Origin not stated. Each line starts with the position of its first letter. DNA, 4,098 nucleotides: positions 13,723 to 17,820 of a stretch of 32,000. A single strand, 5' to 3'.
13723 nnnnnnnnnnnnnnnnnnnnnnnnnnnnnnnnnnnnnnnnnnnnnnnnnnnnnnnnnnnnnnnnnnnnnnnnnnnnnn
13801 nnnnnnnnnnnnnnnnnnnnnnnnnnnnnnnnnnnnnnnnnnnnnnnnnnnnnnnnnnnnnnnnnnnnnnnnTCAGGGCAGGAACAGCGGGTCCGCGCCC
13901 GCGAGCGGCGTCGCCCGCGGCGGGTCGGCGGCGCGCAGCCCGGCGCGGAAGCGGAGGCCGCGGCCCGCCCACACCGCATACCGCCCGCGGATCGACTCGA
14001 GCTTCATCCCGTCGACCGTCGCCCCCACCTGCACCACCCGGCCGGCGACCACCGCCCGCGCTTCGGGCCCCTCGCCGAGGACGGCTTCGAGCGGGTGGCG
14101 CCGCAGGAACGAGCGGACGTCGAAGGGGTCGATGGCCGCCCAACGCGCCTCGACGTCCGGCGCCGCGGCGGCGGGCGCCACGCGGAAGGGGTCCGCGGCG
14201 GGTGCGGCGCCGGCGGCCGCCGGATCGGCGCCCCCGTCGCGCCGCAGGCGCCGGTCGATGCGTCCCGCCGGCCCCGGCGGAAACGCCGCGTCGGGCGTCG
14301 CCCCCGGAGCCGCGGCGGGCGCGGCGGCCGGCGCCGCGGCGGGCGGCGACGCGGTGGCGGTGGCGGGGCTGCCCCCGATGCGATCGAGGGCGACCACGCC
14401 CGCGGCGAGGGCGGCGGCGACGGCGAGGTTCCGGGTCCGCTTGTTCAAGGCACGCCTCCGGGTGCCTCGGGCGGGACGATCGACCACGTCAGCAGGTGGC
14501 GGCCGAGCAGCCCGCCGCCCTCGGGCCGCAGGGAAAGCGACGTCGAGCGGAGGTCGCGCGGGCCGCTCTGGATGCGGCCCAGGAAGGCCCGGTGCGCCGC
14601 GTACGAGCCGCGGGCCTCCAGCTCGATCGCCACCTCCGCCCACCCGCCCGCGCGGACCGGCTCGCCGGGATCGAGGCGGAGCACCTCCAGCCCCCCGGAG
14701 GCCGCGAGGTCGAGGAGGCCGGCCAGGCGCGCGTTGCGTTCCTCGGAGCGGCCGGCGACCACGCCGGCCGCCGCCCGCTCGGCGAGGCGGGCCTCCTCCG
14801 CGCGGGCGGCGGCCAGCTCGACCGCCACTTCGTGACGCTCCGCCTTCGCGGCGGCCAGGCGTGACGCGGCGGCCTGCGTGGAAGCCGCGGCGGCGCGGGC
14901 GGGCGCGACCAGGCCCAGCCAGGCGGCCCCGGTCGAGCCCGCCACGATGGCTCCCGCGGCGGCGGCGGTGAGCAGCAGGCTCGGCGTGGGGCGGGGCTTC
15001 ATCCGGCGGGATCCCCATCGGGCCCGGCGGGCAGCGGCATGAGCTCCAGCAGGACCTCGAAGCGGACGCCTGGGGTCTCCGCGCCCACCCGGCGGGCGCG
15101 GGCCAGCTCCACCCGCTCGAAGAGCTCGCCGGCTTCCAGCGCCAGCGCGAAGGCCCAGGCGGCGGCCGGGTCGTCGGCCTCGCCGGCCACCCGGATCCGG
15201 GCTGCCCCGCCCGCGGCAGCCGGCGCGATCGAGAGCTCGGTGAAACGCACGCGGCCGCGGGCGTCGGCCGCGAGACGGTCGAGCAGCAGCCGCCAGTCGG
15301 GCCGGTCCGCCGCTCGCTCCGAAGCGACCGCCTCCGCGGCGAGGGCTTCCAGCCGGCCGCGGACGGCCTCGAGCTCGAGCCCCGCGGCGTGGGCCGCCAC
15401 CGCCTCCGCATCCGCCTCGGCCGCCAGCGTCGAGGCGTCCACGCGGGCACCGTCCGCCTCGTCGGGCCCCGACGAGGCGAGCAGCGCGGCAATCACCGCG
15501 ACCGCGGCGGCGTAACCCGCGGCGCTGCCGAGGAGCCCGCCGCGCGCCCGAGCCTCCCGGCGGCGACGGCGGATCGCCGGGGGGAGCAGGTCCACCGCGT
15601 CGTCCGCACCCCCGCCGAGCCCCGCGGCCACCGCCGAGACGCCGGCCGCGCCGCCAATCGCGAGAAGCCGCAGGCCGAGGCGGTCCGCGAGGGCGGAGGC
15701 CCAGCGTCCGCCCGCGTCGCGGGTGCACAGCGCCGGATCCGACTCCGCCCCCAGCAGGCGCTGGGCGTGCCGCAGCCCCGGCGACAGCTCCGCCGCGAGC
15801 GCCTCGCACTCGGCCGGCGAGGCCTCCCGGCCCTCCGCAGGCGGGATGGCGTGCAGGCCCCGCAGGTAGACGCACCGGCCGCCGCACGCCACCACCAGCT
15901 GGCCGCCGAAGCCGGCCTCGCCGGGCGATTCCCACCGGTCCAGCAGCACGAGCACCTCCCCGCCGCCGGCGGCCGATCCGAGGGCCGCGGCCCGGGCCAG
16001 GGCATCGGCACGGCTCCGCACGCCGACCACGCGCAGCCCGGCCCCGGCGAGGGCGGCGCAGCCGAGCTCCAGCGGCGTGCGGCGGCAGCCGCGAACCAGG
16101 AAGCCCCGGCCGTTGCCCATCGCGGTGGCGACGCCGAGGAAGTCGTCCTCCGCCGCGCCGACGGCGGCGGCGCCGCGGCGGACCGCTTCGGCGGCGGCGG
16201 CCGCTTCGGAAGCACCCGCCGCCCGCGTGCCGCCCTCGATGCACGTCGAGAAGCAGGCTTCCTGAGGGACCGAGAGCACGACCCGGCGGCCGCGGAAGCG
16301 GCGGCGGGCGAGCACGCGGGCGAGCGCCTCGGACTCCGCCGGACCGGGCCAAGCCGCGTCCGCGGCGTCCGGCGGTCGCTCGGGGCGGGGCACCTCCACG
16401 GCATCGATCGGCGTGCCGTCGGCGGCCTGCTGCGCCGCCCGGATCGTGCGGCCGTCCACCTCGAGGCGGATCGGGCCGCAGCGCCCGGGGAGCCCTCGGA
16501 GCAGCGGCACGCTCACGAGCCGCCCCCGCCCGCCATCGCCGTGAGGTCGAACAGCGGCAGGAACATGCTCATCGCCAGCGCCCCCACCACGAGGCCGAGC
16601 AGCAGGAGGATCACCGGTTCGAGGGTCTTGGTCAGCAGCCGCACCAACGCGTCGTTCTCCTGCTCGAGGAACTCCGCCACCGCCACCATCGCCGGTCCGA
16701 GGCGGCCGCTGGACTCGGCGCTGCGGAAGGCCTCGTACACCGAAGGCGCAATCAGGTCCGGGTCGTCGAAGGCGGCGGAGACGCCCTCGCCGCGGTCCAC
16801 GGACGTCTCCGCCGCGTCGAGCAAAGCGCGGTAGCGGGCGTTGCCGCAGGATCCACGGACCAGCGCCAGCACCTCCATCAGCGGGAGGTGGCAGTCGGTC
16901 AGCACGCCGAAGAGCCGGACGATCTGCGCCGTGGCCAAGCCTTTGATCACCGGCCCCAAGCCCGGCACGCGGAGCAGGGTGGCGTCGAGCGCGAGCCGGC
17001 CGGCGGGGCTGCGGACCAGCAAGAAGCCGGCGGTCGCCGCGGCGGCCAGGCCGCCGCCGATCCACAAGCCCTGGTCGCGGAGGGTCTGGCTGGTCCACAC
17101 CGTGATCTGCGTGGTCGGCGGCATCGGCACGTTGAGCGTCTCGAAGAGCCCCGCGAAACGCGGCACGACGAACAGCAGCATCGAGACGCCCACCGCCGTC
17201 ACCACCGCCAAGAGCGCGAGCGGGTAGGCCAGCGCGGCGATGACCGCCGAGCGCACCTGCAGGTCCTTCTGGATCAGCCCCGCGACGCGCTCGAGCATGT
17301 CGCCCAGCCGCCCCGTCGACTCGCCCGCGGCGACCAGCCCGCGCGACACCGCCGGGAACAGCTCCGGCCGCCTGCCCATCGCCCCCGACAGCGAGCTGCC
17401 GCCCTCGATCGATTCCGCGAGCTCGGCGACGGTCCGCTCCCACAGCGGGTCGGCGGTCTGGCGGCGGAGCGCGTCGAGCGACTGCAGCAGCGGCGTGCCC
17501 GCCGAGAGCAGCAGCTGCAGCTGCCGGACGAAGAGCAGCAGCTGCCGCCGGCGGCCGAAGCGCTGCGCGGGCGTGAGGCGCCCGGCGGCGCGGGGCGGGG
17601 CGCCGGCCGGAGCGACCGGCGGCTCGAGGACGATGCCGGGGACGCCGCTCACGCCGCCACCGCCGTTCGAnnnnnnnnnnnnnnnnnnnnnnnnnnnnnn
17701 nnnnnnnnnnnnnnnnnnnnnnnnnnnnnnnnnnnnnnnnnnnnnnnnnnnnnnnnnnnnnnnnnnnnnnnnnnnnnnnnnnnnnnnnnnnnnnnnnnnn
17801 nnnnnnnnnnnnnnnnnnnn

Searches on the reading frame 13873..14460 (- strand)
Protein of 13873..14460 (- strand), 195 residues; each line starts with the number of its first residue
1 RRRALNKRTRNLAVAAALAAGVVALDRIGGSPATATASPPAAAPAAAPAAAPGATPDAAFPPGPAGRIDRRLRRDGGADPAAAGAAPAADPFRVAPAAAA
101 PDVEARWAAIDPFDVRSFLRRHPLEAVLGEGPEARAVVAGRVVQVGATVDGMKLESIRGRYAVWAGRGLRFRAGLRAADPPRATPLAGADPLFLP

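Call 9: search_protein_families(library=pfam, proteins=[window:13873-14460:-], max_evalue=0.1)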
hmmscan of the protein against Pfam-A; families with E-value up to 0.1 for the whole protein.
window:13873-14460:- (195 aa): 1 family
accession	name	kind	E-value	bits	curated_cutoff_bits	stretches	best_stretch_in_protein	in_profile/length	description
PF23862.1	CdsD_C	-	0.0047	17.4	27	1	135-171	17-53/56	CdsD C-terminal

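Call 29: search_protein_families(library=ncbifam, proteins=[window:13873-14460:-], max_evalue=0.01)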
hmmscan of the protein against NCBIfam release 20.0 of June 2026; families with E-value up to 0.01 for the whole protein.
window:13873-14460:- (195 aa): 0 families
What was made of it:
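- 13873..14448 (-): Conserved unknown protein, about 190 aa, in the position where PilP would sit. No significant family hit (calls 9, 29).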

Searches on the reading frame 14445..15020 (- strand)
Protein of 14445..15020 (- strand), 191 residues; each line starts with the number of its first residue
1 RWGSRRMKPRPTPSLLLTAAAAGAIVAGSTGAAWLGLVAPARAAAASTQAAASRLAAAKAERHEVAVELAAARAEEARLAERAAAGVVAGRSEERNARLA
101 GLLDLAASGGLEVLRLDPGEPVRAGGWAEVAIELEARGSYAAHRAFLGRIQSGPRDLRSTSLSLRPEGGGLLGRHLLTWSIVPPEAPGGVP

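Call 9: search_protein_families(library=pfam, proteins=[window:14445-15020:-], max_evalue=0.1)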
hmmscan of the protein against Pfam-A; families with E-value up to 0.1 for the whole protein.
window:14445-15020:- (191 aa): 1 family
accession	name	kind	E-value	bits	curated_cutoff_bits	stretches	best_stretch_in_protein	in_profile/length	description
PF04350.18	PilO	-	0.00097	19.7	22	1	49-166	5-123/145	Pilus assembly protein, PilO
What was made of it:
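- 14445..15002 (-): PilO-like protein. PF04350 E=1e-3 (call 9).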

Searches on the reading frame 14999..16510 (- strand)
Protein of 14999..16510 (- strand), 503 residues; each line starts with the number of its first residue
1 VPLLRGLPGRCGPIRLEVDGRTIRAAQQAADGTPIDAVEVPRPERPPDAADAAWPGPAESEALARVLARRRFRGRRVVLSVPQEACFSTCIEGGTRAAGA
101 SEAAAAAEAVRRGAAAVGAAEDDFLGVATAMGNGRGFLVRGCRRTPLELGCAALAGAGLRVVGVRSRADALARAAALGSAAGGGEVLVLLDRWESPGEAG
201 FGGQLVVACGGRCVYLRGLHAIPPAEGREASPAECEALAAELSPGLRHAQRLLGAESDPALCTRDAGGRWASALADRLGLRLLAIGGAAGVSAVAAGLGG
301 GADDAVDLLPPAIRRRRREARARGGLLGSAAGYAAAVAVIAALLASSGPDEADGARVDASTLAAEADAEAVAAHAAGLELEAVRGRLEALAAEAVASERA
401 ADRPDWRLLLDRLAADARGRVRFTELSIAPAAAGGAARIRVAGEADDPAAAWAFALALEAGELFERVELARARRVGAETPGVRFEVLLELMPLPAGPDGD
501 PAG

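Call 9: search_protein_families(library=pfam, proteins=[window:14999-16510:-], max_evalue=0.1)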
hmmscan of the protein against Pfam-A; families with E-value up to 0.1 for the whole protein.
window:14999-16510:- (503 aa): 1 family
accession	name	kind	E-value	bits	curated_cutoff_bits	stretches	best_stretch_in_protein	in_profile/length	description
PF05137.18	PilN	-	0.0062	17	22.8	1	410-486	3-74/78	Fimbrial assembly protein (PilN)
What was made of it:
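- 14999..16516 (-): PilM-PilN-like fused protein. Weak PilN hit (call 9).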

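Call 29: search_protein_families(library=ncbifam, proteins=[window:14999-16510:-], max_evalue=0.01)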
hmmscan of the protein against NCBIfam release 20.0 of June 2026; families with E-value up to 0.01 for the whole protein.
window:14999-16510:- (503 aa): 0 families

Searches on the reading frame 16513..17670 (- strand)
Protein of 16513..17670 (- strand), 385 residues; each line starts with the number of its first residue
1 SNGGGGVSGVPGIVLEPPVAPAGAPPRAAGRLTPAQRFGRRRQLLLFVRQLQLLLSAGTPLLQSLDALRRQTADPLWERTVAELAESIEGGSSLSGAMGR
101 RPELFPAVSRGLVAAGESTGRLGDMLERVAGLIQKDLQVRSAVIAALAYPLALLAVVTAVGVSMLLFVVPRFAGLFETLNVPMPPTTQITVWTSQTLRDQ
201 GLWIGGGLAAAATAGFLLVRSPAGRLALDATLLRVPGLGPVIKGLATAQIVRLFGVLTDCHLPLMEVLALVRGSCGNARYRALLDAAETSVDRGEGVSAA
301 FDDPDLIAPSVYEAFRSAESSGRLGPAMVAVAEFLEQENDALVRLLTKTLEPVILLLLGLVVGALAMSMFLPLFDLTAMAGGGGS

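Call 7: search_protein_families(library=pfam, proteins=[window:16513-17670:-], max_evalue=0.01)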
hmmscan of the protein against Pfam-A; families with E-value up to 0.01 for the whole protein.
window:16513-17670:- (385 aa): 1 family
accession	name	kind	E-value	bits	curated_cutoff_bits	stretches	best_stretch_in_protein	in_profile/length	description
PF00482.28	T2SSF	-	3.6e-44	150.2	25.2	2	47-170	1-125/125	Type II secretion system (T2SS), protein F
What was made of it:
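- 16513..17652 (-): GspF/PilC platform protein. T2SSF E=4e-44 (call 7).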

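Call 29: search_protein_families(library=ncbifam, proteins=[window:16513-17670:-], max_evalue=0.01)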
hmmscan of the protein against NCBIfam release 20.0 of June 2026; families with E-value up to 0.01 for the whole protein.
window:16513-17670:- (385 aa): 6 families
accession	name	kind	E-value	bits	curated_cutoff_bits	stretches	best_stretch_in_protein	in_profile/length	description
TIGR02120.1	GspF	equivalog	3e-73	247.4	424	1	35-379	57-400/401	type II secretion system inner membrane protein GspF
NF007861.0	PRK10573.1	equivalog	4.8e-61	207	401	1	38-379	55-397/401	protein transport protein HofC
NF052607.1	T4PiliAsmPilCThrm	equivalog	2.6e-60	204.6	700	1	42-376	66-400/406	type IV pilus assembly protein PilC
NF052606.1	T4PiliAsmPilCMyx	equivalog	1.1e-55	189.1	700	1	41-377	79-415/419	type IV pilus assembly protein PilC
NF047826.1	T3SSXpsF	equivalog_domain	1.2e-49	169.3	650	1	41-380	65-404/405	type II secretion system protein XpsF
NF041012.2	T4P_ComGB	equivalog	1.7e-27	96.6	240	1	46-376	5-330/332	competence type IV pilus assembly protein ComGB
